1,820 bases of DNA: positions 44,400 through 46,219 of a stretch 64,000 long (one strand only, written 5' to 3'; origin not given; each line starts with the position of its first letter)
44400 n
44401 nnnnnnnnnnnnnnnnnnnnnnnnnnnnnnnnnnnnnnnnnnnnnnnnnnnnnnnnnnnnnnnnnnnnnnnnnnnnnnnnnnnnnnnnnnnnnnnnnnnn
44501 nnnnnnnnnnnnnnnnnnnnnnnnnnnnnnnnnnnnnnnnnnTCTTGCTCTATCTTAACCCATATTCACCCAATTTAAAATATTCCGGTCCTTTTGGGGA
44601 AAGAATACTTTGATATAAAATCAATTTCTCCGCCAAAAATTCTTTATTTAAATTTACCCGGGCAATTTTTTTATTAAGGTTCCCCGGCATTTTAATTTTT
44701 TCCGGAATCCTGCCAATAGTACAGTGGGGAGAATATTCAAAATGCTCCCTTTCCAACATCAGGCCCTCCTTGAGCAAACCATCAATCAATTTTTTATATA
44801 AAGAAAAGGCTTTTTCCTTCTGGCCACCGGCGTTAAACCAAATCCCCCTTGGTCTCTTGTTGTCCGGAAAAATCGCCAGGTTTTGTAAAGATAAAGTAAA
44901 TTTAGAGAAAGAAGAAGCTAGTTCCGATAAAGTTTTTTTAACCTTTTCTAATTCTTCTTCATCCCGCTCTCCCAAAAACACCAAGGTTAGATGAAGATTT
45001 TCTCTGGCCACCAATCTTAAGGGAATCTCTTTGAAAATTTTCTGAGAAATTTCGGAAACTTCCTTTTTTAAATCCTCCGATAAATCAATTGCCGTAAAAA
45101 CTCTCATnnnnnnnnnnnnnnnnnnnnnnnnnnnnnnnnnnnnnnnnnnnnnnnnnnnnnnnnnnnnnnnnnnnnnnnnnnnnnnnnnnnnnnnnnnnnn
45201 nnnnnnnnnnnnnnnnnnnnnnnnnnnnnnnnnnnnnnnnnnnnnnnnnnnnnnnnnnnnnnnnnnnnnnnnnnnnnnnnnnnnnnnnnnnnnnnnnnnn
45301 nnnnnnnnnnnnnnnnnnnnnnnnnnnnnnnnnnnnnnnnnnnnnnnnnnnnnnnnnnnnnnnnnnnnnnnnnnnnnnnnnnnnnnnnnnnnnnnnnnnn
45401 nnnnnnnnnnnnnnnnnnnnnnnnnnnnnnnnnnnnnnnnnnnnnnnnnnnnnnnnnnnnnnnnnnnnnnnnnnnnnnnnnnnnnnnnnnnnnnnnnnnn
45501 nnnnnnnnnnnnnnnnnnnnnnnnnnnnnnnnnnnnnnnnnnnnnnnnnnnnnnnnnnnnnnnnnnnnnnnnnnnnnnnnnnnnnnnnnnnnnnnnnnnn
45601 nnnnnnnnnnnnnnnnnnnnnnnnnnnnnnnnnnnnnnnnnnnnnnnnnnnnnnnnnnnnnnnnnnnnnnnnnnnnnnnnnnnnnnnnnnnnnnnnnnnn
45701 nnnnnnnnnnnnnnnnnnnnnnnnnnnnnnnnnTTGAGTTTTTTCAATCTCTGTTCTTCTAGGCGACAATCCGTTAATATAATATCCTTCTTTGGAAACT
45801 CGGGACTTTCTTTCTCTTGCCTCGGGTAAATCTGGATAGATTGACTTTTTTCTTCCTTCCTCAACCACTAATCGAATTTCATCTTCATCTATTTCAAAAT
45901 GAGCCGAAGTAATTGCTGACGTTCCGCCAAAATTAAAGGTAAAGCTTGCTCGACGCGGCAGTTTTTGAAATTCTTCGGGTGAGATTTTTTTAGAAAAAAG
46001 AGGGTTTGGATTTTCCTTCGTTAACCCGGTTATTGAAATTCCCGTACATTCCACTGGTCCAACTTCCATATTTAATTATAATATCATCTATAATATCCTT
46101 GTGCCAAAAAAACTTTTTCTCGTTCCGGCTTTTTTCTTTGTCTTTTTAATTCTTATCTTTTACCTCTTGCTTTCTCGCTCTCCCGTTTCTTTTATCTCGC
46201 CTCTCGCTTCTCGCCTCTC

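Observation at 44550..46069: Translationally coupled SIR2_2-like NAD-binding protein and 2H (ThpR/LigT) phosphoesterase at the head of a glycolysis/PPP operon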

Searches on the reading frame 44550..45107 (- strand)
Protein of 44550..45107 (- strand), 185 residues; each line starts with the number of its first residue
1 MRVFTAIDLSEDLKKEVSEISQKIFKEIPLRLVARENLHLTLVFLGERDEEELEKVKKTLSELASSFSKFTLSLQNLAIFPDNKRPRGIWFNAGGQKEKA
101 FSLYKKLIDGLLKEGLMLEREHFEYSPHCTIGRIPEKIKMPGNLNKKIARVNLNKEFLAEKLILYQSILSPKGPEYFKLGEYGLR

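Call 3: search_protein_families(library=pfam, proteins=[window:44550-45107:-], max_evalue=1)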
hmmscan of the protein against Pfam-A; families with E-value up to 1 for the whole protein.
window:44550-45107:- (185 aa): 7 families
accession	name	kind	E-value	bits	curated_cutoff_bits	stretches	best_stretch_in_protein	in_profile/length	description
PF02834.22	LigT_PEase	-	6.6e-19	68.3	23.3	1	7-90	1-87/87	LigT like Phosphoesterase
PF13563.12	2_5_RNA_ligase2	-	1.2e-14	55.1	27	1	31-165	19-146/152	2'-5' RNA ligase superfamily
PF10469.15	AKAP7_NLS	-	4.6e-10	40.2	24.4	1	10-157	11-177/208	AKAP7 2'5' RNA ligase-like domain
PF14532.12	Sigma54_activ_2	-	0.021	15.5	25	1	15-77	76-138/138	Sigma-54 interaction domain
PF19445.4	eIF3h_C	-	0.027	14.7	28.6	1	2-75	19-88/197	C-terminal region of eIF3h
PF10646.14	Germane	-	0.069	14.2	23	1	102-161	29-88/117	Sporulation and spore germination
PF20103.6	DUF6493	-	0.079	12.5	25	1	31-70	9-48/317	Domain of unknown function (DUF6493)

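Call 4: search_protein_families(library=ncbifam, proteins=[window:44550-45107:-], max_evalue=1)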
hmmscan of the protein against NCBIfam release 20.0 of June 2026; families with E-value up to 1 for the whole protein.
window:44550-45107:- (185 aa): 4 families
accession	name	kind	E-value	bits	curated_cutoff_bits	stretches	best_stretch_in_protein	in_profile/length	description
TIGR02258.1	2_5_ligase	equivalog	4e-36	124.6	65.7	1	1-182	1-178/180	RNA 2',3'-cyclic phosphodiesterase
NF011704.0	PRK15124.1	equivalog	1e-09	38.7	184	1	2-182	6-172/176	RNA 2',3'-cyclic phosphodiesterase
NF010223.0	PRK13679.1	equivalog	5.6e-05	23.1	129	1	39-133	34-120/170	hypothetical protein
NF010250.0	PRK13696.1-2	equivalog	0.0014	18.7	118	1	10-63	8-65/75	hypothetical protein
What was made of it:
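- On ThpR/LigT 2H phosphoesterase (the 185-aa protein): PF02834 at 68.3 bits and PF13563 at 55.1 bits (calls 3, 4).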

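Call 5: search_protein_families(library=padloc, proteins=[window:44550-45107:-], max_evalue=1)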
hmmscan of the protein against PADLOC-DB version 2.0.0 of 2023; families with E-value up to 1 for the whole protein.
window:44550-45107:- (185 aa): 1 family
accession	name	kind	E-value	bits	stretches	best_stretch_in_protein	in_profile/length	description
PDLC04205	HEC-01B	-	0.021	12.5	1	105-148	13-57/213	-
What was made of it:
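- On SIR2_2 / anti-phage SIR2 effectors: None at E<=1 for the window protein (calls 3, 5).
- Closest known: Defence-type SIR2 NADases. Different: No HMM match for the window protein (calls 3, 5).
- Tried and rejected: Pfam, NCBIfam and PADLOC scans of the window protein for SIR2_2 or defence models gave nothing (calls 3-5).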

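Call 46: find_homologous_proteins(query=window:44550-45107:-, max_evalue=1e-10)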
Query window:44550-45107:- (185 aa): 36 proteins with E <= 1e-10 among 240 candidates.
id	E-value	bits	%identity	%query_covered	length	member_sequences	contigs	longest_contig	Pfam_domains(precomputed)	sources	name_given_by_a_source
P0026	5.5e-109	380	96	100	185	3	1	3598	PF10469.16,PF02834.23,PF13563.13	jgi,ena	-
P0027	1.1e-83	297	73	99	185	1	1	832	PF10469.16,PF02834.23,PF13563.13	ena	-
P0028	8.9e-79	281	67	100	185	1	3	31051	PF10469.16,PF02834.23,PF13563.13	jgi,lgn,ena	-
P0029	2.5e-78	280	68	100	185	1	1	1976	PF10469.16,PF02834.23,PF13563.13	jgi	jgi:2'-5' RNA ligase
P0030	3.1e-77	276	68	100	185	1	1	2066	PF10469.16,PF02834.23,PF13563.13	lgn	-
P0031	2.3e-76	274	66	100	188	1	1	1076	PF10469.16,PF02834.23,PF13563.13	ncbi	-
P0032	3.9e-76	273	60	100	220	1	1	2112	PF02834.23,PF13563.13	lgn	-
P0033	6.6e-76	272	68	100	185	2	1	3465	PF10469.16,PF02834.23,PF13563.13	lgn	-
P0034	7.6e-76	272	66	99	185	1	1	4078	PF10469.16,PF02834.23,PF13563.13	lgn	-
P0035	1.9e-75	271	59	99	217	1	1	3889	PF10469.16,PF02834.23,PF13563.13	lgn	-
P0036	1.9e-75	271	67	99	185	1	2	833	PF10469.16,PF02834.23,PF13563.13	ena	-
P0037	6.0e-73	263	65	99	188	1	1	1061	PF10469.16,PF02834.23,PF13563.13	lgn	-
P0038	2.1e-65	238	57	100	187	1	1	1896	PF10469.16,PF02834.23,PF13563.13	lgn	-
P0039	5.2e-62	227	69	81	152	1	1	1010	PF10469.16,PF02834.23,PF13563.13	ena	-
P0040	5.7e-51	191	51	100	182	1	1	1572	PF10469.16,PF02834.23,PF13563.13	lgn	-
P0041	3.1e-49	185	51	100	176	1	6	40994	PF10469.16,PF02834.23,PF13563.13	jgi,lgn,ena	-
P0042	1.2e-47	180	49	100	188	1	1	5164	PF10469.16,PF02834.23,PF13563.13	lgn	-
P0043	2.5e-46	176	49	99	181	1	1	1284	PF02834.23,PF13563.13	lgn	-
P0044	2.2e-45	173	45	100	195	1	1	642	PF10469.16,PF02834.23,PF13563.13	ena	-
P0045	5.0e-45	172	50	98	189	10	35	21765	PF10469.16,PF02834.23,PF13563.13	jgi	-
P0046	6.4e-44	168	49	98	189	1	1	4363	PF10469.16,PF02834.23,PF13563.13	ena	-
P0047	3.0e-43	166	48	99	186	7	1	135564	PF10469.16,PF02834.23,PF13563.13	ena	-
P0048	3.5e-43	166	48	99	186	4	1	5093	PF10469.16,PF02834.23,PF13563.13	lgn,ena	-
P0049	8.1e-43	164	45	98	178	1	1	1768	PF10469.16,PF02834.23,PF13563.13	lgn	-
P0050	6.4e-40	155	46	99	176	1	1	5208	PF05213.19,PF10469.16,PF02834.23,PF13563.13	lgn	-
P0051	1.8e-38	150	46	99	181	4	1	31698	PF10469.16,PF02834.23,PF13563.13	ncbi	-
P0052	2.4e-38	150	46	99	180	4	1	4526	PF10469.16,PF02834.23,PF13563.13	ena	-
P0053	6.5e-38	148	45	98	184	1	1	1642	PF10469.16,PF02834.23,PF13563.13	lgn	-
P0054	8.0e-34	135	40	100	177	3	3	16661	PF10469.16,PF02834.23,PF13563.13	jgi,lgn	jgi:2'-5' RNA ligase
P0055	1.4e-33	134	41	100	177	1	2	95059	PF10469.16,PF02834.23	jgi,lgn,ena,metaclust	metaclust:\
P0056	5.9e-33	132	39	100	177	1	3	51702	PF10469.16,PF02834.23,PF13563.13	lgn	-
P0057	1.0e-18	86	34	97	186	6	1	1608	PF10469.16,PF02834.23,PF13563.13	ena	-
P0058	1.1e-17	83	38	95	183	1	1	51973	PF10469.16,PF02834.23,PF13563.13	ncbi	-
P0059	2.3e-17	81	34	97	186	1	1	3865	PF10469.16,PF02834.23,PF13563.13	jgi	jgi:2'-5' RNA ligase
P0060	2.3e-14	72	33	95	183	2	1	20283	PF10469.16,PF02834.23,PF13563.13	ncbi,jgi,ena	-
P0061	2.4e-13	68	35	98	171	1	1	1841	PF02834.23,PF13563.13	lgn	-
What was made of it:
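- Checked: The 185-aa length from that ATG equals that of the orthologues (call 46). list_orfs reports a longer TTG start at 45158, which is an over-call.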

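Call 47: find_encoding_contigs(protein=P0028, flank=7000, max_places=3)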
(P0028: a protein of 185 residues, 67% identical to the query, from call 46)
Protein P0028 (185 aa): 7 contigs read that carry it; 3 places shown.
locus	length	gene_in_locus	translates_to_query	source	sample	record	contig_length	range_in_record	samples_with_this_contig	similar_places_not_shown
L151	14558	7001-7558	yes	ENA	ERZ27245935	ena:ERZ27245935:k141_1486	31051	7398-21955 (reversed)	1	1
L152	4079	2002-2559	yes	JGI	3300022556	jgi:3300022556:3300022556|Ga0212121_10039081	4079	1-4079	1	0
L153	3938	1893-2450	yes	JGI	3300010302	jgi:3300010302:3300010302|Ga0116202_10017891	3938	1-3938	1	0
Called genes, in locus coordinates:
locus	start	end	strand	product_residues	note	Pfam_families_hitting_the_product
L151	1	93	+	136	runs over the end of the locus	PF01592:NifU_N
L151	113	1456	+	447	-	PF01558:POR, PF02776:TPP_enzyme_N (weak), PF01855:POR_N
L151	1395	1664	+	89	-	-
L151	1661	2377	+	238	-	PF02775:TPP_enzyme_C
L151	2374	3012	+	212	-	PF00657:Lipase_GDSL, PF13472:Lipase_GDSL_2, PF04311:DUF459 (weak)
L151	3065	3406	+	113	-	PF00293:NUDIX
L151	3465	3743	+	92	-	-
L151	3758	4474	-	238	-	PF03848:TehB (weak), PF05175:MTS, PF13489:Methyltransf_23, PF13847:Methyltransf_31, PF08241:Methyltransf_11, PF08242:Methyltransf_12, PF13649:Methyltransf_25, PF01739:CheR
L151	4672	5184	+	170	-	PF01965:DJ-1_PfpI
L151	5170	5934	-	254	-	PF09587:PGA_cap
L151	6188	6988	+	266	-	PF00248:Aldo_ket_red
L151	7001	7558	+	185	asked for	PF10469:AKAP7_NLS, PF02834:LigT_PEase, PF13563:2_5_RNA_ligase2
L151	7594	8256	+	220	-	PF00121:TIM, PF05690:ThiG (weak)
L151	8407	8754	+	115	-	PF02502:LacAB_rpiB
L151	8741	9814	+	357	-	PF00162:PGK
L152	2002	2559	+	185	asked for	PF10469:AKAP7_NLS, PF02834:LigT_PEase, PF13563:2_5_RNA_ligase2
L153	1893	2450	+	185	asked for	PF10469:AKAP7_NLS, PF02834:LigT_PEase, PF13563:2_5_RNA_ligase2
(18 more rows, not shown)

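Call 48: find_encoding_contigs(protein=P0041, flank=7000, max_places=3)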
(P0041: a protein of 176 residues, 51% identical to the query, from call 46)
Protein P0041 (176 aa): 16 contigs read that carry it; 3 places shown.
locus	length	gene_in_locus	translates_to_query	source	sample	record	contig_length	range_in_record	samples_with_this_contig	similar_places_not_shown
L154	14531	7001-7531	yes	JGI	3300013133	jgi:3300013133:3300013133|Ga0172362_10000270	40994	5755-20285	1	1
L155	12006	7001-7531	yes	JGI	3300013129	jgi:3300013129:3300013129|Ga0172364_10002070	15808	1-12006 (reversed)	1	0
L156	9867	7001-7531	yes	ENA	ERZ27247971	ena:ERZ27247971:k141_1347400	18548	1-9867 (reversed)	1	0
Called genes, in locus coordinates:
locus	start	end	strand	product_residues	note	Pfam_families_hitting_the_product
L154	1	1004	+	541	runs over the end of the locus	-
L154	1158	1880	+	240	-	PF02775:TPP_enzyme_C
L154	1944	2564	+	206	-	PF01725:Ham1p_like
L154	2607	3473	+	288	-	-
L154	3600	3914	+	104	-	PF03819:MazG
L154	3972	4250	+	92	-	-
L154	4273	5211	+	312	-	PF01699:Na_Ca_ex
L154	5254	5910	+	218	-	PF01965:DJ-1_PfpI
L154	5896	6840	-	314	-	PF09587:PGA_cap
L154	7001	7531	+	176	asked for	PF10469:AKAP7_NLS (weak), PF02834:LigT_PEase, PF13563:2_5_RNA_ligase2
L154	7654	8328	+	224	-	PF00121:TIM, PF05690:ThiG (faint)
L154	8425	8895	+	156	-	PF02502:LacAB_rpiB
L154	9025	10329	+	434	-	PF00162:PGK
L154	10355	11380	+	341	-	PF00044:Gp_dh_N, PF02800:Gp_dh_C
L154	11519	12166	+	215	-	PF00834:Ribul_P_3_epim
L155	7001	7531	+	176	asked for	PF10469:AKAP7_NLS (weak), PF02834:LigT_PEase, PF13563:2_5_RNA_ligase2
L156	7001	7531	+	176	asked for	PF10469:AKAP7_NLS (weak), PF02834:LigT_PEase, PF13563:2_5_RNA_ligase2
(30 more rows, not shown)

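Call 49: find_encoding_contigs(protein=P0026, flank=4000, max_places=2)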
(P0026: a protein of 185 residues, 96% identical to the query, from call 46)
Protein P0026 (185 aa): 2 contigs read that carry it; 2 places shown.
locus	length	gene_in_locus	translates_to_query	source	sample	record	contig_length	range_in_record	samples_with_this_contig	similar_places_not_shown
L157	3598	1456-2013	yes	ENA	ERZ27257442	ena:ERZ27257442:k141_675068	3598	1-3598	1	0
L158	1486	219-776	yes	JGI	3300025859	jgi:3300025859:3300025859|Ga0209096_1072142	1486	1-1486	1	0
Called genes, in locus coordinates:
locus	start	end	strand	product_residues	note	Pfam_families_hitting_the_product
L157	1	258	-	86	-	?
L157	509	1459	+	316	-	-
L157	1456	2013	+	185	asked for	PF10469:AKAP7_NLS, PF02834:LigT_PEase, PF13563:2_5_RNA_ligase2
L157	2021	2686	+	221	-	PF00121:TIM, PF05690:ThiG (weak)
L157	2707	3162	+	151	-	PF02502:LacAB_rpiB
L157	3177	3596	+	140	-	?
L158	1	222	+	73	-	?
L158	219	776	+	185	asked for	PF10469:AKAP7_NLS, PF02834:LigT_PEase, PF13563:2_5_RNA_ligase2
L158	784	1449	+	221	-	PF00121:TIM, PF05690:ThiG (weak)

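Call 66: find_encoding_contigs(protein=P0055, flank=7000, max_places=2)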
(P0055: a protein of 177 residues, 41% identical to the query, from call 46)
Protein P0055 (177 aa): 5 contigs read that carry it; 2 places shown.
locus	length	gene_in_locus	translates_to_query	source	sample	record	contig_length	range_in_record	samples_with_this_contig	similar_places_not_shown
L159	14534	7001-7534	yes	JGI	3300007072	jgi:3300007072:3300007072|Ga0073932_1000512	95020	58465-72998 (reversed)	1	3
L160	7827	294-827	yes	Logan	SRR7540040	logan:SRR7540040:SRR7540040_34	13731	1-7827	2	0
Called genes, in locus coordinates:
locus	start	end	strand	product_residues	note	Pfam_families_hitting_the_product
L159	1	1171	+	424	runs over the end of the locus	PF01555:N6_N4_Mtase (weak), PF01170:UPF0020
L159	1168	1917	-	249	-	PF00535:Glycos_transf_2, PF10111:Glyco_tranf_2_2, PF13506:Glyco_transf_21, PF13641:Glyco_tranf_2_3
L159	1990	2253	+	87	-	PF12840:HTH_20, PF01022:HTH_5, PF13412:HTH_24 (weak)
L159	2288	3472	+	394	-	PF00266:Aminotran_5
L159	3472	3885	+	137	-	PF01592:NifU_N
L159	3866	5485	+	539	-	PF01558:POR, PF02776:TPP_enzyme_N (weak), PF01855:POR_N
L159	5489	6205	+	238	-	PF02775:TPP_enzyme_C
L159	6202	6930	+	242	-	PF02535:Zip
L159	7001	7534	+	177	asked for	PF10469:AKAP7_NLS (weak), PF02834:LigT_PEase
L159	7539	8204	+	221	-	PF00121:TIM, PF05690:ThiG (weak)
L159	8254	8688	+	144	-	PF02502:LacAB_rpiB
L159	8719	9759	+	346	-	PF00162:PGK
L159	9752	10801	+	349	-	PF00044:Gp_dh_N, PF02800:Gp_dh_C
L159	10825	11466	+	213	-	PF00834:Ribul_P_3_epim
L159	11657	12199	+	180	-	PF18306:LDcluster4, PF03641:Lysine_decarbox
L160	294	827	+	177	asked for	PF10469:AKAP7_NLS (weak), PF02834:LigT_PEase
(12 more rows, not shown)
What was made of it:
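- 44550..45107 (-): ThpR/LigT-type 2H phosphoesterase (185 aa). It is the conserved first gene of the operon. Calls 3, 4, 46-49 and 66.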

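Call 67: find_encoding_contigs(protein=P0058, flank=7000, max_places=2)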
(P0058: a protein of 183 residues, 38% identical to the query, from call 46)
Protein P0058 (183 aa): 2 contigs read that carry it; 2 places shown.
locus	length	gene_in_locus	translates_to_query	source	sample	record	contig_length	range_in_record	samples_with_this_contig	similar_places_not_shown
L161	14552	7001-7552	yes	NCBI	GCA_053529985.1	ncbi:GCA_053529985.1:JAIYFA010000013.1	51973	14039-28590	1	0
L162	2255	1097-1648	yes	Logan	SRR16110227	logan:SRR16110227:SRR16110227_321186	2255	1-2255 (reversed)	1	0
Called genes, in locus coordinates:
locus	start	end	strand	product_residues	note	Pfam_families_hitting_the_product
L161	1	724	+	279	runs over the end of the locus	PF08241:Methyltransf_11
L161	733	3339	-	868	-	PF04851:ResIII, PF00270:DEAD, PF00271:Helicase_C, PF19306:WHD_Lhr, PF08494:DEAD_assoc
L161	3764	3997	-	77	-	-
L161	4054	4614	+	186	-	PF13238:AAA_18, PF13207:AAA_17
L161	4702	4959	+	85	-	-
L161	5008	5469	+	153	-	PF01894:YjbQ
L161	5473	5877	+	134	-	PF01641:SelR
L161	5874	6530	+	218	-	-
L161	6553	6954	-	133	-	PF00085:Thioredoxin, PF13098:Thioredoxin_2, PF13905:Thioredoxin_8 (weak)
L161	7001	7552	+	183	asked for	PF10469:AKAP7_NLS, PF13563:2_5_RNA_ligase2, PF02834:LigT_PEase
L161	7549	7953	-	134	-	-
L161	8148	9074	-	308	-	PF04014:MazE_antitoxin (weak), PF01895:PhoU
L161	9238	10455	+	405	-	PF01970:TctA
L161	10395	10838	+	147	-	-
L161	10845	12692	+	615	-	PF01496:V_ATPase_I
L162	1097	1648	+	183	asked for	PF10469:AKAP7_NLS, PF13563:2_5_RNA_ligase2, PF02834:LigT_PEase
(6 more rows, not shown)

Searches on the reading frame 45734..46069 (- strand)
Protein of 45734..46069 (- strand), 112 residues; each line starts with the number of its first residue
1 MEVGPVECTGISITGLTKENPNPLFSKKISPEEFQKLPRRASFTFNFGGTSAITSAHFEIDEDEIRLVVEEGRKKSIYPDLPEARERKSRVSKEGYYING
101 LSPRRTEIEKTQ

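Call 36: predict_structure(alignment_id=A4)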
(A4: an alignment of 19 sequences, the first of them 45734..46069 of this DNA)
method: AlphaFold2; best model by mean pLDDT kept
length: 112 residues; sequences in the alignment: 19
mean_pLDDT: 66.4   pTM: 0.38
mean pLDDT of the five models: 66.4, 65.6, 63.3, 62.9, 62.0
residues with pLDDT >= 90: 2; 70-90: 47; 50-70: 43; < 50: 20
segments of 3 or more residues with pLDDT < 50: 2-5, 10-12, 84-91
pLDDT, mean of each block of 10 residues (from residue 1): 49 51 72 84 77 78 82 81 46 55 59 46
secondary structure, 60 per line:
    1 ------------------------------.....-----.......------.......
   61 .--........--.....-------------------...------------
elements in order: H31-35 E41-47 E54-61 E64-71 E74-78

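Call 45: fold_search(model_id=the predicted structure, library=pdb)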
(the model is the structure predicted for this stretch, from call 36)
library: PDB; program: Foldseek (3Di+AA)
matches with E <= 10: 124; with E <= 0.001: 0
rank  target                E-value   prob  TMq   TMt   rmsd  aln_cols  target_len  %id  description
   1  7u6f_B4               1.2e+00  0.85  0.26  0.16   1.7        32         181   16  Mouse retromer (VPS26/VPS35/VPS29) heterotrimers (released 2022-10-12)
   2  4h63_F                1.9e+00  0.15  0.23  0.20  11.8        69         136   12  Structure of the Schizosaccharomyces pombe Mediator head module (released 2012-10-31)
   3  6zuk_D                2.3e+00  0.85  0.30  0.38   1.5        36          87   11  Crystal structure of dimethylated RSL-N23H/G68H (RSL-B6) in complex with cucurbit[7]uril and zinc (released 2020-11-25)
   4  6zuk_A                2.6e+00  0.84  0.31  0.38   1.5        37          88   11  Crystal structure of dimethylated RSL-N23H/G68H (RSL-B6) in complex with cucurbit[7]uril and zinc (released 2020-11-25)
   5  6f37_B                2.6e+00  0.80  0.30  0.30   1.7        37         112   11  Fusion protein of RSL and trimeric coiled coil (released 2018-12-12)
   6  7pr5_A                2.7e+00  0.77  0.29  0.36   1.7        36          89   11  Cocrystal of an RSL-N23H and sulfonato-thiacalix[4]arene - zinc complex (released 2022-03-02)
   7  7qby_MODEL_1_A        2.7e+00  0.13  0.24  0.40   7.6        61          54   15  Refined structure of the T193A mutant in the C-terminal domain of DNAJB6b (released 2022-03-30)
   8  1qw2                  3.1e+00  0.54  0.29  0.31   3.4        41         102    2  Crystal Structure of a Protein of Unknown Function TA1206 from Thermoplasma acidophilum (released 2004-03-09)
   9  6jpt                  3.3e+00  0.51  0.28  0.26   2.9        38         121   18  Crystal structure of human PAC3 homodimer (trigonal form) (released 2019-05-29)
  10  6iy0_D                3.3e+00  0.18  0.24  0.30   3.7        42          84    7  Crystal structure of conserved hypothetical protein SAV0927 from Staphylococcus aureus subsp. aureus Mu50 (released 2019-12-18)
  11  4tw1_D                3.3e+00  0.13  0.22  0.10   6.8        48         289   17  Crystal structure of the octameric pore complex of the Staphylococcus aureus Bi-component Toxin LukGH (released 2014-11-12)
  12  6u3r_MODEL_1_A        3.7e+00  0.44  0.30  0.18   6.4        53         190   13  Solution NMR structure of the DNAJB6b deltaST variant (Aligned on the J domain) (released 2019-10-09)
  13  4h61_A                3.7e+00  0.13  0.23  0.20   6.5        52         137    8  Structure of the Schizosaccharomyces pombe Mediator subunit Med6 (released 2012-10-31)
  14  4tw1_F                3.7e+00  0.12  0.22  0.10   7.0        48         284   17  Crystal structure of the octameric pore complex of the Staphylococcus aureus Bi-component Toxin LukGH (released 2014-11-12)
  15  9qgm_8A               3.9e+00  0.05  0.20  0.06  15.4       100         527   14  Cryo-EM structure of the PlPVC1 central spike, 3-fold symmetrized (C3), in extended state (released 2025-10-29)
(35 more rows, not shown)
